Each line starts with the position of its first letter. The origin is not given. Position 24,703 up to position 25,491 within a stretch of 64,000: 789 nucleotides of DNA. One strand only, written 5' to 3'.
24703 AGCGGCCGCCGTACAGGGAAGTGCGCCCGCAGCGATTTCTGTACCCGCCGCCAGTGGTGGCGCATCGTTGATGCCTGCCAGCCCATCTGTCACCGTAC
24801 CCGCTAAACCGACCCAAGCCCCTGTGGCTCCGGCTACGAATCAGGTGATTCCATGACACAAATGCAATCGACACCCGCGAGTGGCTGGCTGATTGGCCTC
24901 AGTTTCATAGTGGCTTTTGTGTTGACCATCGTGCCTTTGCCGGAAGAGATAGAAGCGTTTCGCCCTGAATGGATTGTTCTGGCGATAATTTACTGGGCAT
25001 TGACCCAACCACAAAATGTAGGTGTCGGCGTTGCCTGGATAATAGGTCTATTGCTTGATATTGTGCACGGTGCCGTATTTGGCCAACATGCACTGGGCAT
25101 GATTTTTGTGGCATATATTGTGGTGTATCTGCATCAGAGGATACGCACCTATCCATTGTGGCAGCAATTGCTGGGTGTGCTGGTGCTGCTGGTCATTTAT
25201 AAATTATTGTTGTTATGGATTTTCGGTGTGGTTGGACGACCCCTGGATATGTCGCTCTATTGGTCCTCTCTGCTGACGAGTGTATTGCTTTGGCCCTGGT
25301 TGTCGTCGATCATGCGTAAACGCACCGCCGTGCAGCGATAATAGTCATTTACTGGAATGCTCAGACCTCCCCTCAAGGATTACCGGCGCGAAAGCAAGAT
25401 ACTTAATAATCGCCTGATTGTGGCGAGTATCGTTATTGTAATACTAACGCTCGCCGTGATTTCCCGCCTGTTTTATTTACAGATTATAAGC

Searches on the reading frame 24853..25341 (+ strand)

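Call 64: search_protein_families(library=ncbifam, proteins=[window:24853-25341:+], max_evalue=0.00001)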
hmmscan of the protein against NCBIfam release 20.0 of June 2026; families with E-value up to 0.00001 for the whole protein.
window:24853-25341:+ (162 aa): 2 families
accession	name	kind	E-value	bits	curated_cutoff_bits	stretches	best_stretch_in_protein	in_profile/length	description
TIGR03426.1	shape_MreD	equivalog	3.8e-36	124.4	34.85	1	11-156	3-154/154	rod shape-determining protein MreD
NF008282.0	PRK11060.1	equivalog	3.9e-33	115.1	205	1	9-156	7-154/162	rod shape-determining protein MreD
